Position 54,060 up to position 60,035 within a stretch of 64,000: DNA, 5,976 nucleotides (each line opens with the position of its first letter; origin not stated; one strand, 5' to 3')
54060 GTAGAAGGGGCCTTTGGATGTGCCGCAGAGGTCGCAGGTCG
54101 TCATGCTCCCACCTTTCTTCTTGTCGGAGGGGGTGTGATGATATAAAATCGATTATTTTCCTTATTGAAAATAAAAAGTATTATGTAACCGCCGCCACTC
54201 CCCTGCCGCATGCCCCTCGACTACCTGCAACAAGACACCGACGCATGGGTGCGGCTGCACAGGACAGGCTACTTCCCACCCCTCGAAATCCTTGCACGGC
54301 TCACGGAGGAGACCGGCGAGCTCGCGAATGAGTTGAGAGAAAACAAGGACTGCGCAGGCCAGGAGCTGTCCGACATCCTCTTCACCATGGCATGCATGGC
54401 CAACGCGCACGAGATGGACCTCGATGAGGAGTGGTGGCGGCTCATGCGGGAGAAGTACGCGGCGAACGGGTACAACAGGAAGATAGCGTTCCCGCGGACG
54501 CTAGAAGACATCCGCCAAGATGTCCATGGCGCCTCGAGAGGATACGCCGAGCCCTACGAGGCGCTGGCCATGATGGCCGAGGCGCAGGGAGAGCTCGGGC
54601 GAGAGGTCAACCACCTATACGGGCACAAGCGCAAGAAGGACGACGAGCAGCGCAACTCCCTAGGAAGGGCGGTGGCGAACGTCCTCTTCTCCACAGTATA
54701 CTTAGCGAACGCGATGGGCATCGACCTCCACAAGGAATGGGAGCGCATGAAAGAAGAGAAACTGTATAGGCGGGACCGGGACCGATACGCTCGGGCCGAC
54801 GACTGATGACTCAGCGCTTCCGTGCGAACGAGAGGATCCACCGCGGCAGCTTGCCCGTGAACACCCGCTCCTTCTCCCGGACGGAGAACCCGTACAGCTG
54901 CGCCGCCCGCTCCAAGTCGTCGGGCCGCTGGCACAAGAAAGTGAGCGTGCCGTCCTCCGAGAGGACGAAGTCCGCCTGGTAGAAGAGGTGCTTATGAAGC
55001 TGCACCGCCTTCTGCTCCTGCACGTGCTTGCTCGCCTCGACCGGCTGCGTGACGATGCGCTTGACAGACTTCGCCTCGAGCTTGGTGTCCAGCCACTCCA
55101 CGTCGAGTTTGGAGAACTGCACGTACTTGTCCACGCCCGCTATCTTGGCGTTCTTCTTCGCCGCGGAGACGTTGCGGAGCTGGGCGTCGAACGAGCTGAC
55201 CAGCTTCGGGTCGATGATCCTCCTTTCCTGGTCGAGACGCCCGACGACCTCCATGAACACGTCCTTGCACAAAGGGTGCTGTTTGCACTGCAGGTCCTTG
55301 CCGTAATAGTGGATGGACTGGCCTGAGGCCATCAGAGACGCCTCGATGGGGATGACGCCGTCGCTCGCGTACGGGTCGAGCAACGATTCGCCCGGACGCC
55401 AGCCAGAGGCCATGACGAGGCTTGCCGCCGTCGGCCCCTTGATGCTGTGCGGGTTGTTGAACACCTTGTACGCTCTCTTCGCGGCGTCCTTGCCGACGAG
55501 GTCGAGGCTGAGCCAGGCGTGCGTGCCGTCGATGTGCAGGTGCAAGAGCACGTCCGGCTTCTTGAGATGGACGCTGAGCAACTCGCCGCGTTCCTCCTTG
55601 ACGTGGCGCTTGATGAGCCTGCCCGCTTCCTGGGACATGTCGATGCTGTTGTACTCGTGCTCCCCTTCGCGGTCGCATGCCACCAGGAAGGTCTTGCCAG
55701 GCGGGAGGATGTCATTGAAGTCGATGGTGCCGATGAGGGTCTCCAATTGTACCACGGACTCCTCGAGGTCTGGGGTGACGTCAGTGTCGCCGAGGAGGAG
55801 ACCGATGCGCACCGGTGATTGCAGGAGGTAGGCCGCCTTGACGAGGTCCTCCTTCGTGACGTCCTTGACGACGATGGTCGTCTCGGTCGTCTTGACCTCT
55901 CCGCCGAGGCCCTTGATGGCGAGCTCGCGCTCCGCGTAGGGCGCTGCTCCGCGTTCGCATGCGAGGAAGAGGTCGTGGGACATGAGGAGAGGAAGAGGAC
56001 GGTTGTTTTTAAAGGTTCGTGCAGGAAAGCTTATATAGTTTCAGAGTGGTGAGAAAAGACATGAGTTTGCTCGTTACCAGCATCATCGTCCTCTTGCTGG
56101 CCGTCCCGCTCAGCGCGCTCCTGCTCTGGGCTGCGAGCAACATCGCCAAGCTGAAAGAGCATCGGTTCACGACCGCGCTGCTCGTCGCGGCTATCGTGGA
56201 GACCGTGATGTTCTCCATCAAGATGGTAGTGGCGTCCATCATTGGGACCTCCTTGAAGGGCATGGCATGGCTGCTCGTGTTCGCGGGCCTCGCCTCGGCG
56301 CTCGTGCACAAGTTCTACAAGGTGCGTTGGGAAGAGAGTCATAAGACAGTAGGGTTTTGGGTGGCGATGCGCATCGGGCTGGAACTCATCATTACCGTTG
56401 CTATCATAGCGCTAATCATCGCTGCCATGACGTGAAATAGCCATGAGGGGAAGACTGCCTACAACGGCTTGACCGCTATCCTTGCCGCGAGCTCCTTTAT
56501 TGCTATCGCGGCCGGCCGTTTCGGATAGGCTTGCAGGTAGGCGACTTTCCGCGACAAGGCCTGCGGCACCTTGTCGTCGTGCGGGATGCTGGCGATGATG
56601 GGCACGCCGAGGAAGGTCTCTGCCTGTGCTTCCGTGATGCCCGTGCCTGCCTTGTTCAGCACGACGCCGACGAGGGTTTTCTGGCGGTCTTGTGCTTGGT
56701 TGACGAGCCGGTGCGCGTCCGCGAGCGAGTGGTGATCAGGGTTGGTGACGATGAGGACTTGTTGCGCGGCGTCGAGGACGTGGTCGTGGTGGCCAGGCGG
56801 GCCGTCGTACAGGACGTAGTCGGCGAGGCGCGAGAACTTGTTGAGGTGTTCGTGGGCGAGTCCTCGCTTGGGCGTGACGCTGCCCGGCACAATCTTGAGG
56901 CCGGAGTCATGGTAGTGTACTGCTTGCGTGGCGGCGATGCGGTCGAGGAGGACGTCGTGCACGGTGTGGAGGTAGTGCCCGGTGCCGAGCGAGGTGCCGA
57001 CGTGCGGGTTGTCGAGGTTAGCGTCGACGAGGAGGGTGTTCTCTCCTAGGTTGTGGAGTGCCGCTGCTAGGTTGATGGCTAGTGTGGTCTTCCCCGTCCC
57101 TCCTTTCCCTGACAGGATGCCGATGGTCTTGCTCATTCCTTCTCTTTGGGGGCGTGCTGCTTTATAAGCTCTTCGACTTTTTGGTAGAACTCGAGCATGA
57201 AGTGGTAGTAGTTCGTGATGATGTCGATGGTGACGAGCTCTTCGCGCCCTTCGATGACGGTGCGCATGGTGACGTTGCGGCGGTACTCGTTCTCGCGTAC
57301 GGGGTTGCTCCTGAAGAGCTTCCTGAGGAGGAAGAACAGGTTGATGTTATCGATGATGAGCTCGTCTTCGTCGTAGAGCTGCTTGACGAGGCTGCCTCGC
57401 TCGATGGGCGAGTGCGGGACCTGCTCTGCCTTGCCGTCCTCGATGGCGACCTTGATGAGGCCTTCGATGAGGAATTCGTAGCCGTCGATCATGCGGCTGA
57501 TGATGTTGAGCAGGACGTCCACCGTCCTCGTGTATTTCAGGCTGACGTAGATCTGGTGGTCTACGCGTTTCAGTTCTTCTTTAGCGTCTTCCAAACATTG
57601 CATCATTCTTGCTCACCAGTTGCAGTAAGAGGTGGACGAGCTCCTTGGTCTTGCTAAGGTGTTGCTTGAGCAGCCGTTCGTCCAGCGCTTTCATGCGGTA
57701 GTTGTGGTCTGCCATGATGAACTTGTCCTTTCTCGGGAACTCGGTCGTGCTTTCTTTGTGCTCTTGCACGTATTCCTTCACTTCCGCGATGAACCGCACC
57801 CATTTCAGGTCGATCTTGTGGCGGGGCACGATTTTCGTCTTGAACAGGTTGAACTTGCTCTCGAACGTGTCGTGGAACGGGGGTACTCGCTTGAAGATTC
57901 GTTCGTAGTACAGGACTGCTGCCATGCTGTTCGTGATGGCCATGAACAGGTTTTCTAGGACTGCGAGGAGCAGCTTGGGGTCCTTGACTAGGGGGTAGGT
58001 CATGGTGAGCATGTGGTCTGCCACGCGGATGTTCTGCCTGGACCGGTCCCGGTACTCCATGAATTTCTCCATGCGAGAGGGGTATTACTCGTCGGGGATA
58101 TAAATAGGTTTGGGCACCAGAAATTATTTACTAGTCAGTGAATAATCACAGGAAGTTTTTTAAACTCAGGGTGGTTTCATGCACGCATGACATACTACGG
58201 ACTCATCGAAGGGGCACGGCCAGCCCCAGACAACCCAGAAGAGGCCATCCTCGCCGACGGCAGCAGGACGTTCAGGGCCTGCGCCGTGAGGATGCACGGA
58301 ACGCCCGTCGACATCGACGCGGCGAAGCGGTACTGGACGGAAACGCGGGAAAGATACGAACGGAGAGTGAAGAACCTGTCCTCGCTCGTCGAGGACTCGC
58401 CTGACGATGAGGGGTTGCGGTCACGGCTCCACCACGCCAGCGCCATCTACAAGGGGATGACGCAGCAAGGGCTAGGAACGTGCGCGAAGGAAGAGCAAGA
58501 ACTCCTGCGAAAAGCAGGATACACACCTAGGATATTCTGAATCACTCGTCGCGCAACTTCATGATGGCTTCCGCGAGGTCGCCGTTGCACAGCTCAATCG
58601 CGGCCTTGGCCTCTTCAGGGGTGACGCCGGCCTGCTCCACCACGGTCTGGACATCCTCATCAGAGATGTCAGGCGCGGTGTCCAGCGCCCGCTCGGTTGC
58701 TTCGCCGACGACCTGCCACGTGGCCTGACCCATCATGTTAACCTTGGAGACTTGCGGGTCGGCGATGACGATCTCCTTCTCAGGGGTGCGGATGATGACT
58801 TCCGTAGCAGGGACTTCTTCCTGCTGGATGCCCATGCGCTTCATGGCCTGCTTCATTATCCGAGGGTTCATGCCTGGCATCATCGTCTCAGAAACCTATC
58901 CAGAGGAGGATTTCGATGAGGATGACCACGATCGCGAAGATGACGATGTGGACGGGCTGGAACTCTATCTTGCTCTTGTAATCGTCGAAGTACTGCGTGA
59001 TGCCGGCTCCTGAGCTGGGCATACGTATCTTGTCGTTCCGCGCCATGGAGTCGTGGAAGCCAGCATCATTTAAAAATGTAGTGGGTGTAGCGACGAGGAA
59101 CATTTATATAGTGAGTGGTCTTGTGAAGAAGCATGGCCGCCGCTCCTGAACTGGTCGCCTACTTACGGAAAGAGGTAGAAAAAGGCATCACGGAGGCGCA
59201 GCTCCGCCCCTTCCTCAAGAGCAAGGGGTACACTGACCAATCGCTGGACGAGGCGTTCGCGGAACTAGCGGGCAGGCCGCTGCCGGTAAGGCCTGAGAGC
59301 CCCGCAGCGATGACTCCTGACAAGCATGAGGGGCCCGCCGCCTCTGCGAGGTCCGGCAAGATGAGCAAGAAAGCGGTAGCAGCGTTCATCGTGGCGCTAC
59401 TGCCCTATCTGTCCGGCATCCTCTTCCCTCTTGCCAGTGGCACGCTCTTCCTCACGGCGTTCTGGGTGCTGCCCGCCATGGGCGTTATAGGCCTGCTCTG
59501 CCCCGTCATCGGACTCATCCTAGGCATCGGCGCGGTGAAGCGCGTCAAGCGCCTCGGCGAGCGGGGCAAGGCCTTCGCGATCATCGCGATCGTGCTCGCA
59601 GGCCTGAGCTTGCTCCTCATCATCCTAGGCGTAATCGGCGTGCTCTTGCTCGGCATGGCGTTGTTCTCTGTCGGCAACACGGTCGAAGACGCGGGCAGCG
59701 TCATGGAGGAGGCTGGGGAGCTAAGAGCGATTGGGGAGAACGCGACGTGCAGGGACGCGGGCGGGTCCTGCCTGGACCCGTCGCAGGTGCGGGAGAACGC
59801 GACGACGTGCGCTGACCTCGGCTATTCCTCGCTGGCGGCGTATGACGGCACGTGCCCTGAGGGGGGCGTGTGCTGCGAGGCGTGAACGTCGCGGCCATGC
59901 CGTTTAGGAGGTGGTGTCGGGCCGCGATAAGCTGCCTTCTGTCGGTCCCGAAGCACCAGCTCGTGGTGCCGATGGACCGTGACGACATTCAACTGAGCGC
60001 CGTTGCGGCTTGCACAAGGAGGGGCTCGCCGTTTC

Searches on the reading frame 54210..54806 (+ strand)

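Call 10: search_protein_families(library=pfam, proteins=[window:54210-54806:+], max_evalue=0.001)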
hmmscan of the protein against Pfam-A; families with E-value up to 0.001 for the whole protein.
window:54210-54806:+ (198 aa): 2 families
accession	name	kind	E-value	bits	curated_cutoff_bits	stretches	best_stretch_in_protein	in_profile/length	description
PF03819.22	MazG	-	1.7e-10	41.5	22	1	24-71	3-55/74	MazG nucleotide pyrophosphohydrolase domain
PF12643.12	MazG-like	-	0.00046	20.8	27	0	142-183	28-65/85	MazG-like family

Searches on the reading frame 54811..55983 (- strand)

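Call 10: search_protein_families(library=pfam, proteins=[window:54811-55983:-], max_evalue=0.001)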
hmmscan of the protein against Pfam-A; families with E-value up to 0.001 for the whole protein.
window:54811-55983:- (390 aa): 2 families
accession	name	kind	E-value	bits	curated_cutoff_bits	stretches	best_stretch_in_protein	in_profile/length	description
PF01170.24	UPF0020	-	1.5e-21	77.5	22.3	1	170-377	1-192/197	RMKL-like, methyltransferase domain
PF02926.22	THUMP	-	2.3e-09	38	20.6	1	79-161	6-84/84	THUMP domain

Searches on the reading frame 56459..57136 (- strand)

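Call 10: search_protein_families(library=pfam, proteins=[window:56459-57136:-], max_evalue=0.001)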
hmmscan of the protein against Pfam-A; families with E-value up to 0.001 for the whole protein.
window:56459-57136:- (225 aa): 9 families
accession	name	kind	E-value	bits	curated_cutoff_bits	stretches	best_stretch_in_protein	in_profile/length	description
PF10609.15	ParA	-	4e-20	72.7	27.1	1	2-217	3-242/246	NUBPL iron-transfer P-loop NTPase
PF01656.29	CbiA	-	2.5e-16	60.2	25.4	1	6-197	2-122/125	CobQ/CobB/MinD/ParA nucleotide binding domain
PF13614.12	AAA_31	-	4.3e-14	53.3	27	1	3-154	2-170/177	AAA domain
PF00142.24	Fer4_NifH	-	6.5e-11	42.6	25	1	122-221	139-245/271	4Fe-4S iron sulfur cluster binding proteins, NifH/frxC family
PF06564.18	CBP_BcsQ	-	9.2e-08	32.3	21.3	1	10-43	9-42/234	Cellulose biosynthesis protein BcsQ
PF02374.21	ArsA_ATPase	-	7.4e-06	25.8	24.3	1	7-38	5-36/305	Anion-transporting ATPase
PF13500.12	AAA_26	-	2e-05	25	27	1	126-190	130-194/198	AAA domain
PF13481.12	AAA_25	-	3.2e-05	24.1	27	1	4-84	34-108/195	AAA domain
PF09140.17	MipZ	-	7.5e-05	22.6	20.7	1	9-131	7-126/262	ATPase MipZ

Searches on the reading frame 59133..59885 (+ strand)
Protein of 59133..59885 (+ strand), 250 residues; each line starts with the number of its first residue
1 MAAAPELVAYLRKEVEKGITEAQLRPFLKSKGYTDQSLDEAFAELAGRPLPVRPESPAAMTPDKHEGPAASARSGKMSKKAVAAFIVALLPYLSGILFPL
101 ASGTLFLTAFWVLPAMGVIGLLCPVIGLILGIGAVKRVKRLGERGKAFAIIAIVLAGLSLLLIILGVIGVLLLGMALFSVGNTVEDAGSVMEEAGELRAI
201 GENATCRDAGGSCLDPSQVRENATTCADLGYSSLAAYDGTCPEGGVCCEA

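Call 89: search_protein_families(library=pfam, proteins=[window:59133-59885:+], max_evalue=0.05)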
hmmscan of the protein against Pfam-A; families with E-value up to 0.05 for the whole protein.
window:59133-59885:+ (250 aa): 1 family
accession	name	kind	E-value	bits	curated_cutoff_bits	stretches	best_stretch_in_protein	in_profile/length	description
PF13828.11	DUF4190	-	3.3e-05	24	35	1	115-165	10-61/62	Domain of unknown function (DUF4190)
